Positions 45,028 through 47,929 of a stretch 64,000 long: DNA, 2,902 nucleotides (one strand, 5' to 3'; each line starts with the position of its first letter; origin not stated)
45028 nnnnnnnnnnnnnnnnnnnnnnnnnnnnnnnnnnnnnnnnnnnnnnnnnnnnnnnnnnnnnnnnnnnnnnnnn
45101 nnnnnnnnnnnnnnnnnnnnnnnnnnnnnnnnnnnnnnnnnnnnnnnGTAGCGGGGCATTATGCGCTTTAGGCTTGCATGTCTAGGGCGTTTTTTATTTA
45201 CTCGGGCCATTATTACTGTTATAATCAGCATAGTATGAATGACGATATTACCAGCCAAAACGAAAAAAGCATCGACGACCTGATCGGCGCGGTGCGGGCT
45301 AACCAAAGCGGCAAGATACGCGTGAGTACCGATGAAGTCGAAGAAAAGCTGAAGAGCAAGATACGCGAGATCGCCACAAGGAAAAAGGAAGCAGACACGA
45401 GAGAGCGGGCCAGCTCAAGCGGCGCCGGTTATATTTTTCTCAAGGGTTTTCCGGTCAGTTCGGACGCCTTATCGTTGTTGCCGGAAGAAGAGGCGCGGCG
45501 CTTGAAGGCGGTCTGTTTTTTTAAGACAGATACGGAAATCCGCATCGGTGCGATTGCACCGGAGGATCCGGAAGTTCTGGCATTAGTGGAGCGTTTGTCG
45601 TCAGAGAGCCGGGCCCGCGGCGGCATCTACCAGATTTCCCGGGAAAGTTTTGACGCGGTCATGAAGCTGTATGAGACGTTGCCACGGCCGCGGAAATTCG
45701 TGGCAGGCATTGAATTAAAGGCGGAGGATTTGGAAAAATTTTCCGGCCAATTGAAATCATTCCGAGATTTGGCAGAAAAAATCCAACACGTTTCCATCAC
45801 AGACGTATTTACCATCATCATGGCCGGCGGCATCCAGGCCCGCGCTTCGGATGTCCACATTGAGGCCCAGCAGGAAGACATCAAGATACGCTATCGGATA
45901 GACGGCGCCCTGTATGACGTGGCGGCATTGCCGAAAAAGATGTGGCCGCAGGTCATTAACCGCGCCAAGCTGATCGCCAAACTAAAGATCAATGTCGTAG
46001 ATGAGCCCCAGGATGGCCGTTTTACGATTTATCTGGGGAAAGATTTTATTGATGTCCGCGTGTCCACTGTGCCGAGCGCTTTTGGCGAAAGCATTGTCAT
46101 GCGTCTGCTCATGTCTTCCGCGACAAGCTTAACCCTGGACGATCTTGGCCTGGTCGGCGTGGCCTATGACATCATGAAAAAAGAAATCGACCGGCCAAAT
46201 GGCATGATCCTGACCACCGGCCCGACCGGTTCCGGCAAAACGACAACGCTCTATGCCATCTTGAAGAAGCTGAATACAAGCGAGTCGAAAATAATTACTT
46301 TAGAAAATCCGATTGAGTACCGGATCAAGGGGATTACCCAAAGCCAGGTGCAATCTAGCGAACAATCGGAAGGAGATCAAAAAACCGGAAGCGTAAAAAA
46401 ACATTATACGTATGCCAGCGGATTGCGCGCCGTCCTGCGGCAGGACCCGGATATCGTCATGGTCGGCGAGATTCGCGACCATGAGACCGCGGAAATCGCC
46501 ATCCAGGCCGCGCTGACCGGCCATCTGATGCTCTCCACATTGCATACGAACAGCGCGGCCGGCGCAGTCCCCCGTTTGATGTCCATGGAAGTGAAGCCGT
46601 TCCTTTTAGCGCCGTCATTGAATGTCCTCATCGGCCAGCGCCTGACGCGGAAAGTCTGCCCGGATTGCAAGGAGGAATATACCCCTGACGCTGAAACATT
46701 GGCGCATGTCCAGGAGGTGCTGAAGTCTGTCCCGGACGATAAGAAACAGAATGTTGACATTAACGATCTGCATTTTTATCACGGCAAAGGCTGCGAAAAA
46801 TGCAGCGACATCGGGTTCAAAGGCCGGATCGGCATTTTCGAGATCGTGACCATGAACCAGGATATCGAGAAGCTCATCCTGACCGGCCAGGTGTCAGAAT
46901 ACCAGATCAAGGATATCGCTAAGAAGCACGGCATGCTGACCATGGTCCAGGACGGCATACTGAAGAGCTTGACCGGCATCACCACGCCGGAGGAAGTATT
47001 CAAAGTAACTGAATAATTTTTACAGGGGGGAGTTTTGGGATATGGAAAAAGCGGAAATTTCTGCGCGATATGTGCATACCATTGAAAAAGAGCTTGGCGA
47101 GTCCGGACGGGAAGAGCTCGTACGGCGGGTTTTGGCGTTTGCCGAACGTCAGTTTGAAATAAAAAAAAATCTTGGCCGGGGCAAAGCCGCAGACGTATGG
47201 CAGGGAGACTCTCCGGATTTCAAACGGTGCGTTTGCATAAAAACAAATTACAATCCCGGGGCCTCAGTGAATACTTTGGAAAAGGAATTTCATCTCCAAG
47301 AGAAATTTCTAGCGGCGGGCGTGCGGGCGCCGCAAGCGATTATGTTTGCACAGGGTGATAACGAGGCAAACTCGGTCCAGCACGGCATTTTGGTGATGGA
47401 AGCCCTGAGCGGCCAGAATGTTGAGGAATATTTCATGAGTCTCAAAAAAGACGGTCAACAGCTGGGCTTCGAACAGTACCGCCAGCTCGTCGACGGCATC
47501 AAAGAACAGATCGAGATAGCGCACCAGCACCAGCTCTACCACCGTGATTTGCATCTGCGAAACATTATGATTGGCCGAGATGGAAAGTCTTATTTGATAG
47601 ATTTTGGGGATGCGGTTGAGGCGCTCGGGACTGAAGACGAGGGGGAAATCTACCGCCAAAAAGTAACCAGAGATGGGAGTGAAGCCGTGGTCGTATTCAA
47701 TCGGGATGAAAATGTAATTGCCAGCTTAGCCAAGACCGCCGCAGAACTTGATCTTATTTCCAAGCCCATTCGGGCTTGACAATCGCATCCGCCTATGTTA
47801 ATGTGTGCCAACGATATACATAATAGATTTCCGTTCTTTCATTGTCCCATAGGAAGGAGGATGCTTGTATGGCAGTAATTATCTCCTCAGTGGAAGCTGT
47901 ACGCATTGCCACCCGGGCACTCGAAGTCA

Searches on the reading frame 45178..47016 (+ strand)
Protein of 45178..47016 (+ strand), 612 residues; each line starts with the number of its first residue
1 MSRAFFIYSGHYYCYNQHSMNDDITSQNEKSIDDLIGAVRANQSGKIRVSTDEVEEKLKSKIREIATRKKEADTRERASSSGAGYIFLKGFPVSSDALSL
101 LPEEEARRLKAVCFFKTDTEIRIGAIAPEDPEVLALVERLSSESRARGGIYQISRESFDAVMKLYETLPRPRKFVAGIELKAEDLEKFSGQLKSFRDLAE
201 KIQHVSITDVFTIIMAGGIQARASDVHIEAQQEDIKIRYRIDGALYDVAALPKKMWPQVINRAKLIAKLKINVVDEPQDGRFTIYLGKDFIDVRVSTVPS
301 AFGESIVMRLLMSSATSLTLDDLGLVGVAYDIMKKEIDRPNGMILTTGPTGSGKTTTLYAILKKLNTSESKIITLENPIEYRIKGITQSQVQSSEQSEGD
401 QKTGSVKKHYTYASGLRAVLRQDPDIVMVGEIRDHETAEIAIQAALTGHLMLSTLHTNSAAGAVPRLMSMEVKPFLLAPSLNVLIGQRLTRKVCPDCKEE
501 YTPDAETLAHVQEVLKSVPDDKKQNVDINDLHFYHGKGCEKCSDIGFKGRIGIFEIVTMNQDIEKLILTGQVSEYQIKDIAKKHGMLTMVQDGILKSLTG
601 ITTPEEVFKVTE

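Call 36: search_protein_families(library=pfam, proteins=[window:45178-47016:+], max_evalue=0.001)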
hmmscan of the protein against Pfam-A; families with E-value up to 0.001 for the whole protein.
window:45178-47016:+ (612 aa): 5 families
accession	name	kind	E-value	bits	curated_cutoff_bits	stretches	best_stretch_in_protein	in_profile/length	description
PF00437.27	T2SSE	-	1.4e-113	379.8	24.9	1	207-608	8-369/370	Type II/IV secretion system protein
PF05157.20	MshEN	-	3.5e-05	24.1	23.1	1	83-160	3-78/90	MshEN domain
PF00005.33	ABC_tran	-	3.6e-05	24.8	25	1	344-432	14-80/137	ABC transporter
PF25199.1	nSTAND_NTPase5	-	0.00026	21.3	34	1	330-384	29-85/145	Novel STAND NTPase 5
PF13476.12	AAA_23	-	0.00048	21.3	27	0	335-362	13-40/201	AAA domain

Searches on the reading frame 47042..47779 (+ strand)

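Call 37: search_protein_families(library=pfam, proteins=[window:47042-47779:+], max_evalue=0.001)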
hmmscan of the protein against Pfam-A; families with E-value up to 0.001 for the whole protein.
window:47042-47779:+ (245 aa): 7 families
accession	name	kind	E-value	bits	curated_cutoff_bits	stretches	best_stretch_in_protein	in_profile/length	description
PF00069.31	Pkinase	-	1.8e-12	47.7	31.7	1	38-194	1-148/263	Protein kinase domain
PF06293.20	Kdo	-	1.5e-10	41.3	21.3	1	71-191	50-169/207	Lipopolysaccharide kinase (Kdo/WaaP) family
PF01636.29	APH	-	1.7e-08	35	23.2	1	159-192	164-198/239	Phosphotransferase enzyme family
PF01163.29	RIO1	-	2.8e-08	34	22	1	78-194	54-154/187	RIO domain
PF07714.23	PK_Tyr_Ser-Thr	-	5.2e-08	33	23.1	1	39-190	2-148/258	Protein tyrosine and serine/threonine kinase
PF19974.5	TCAD9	-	0.00043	20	40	1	160-191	294-324/429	Ternary complex associated domain 9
PF03109.22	ABC1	-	0.00058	19.5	22.9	1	113-191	141-214/244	ABC1 atypical kinase-like domain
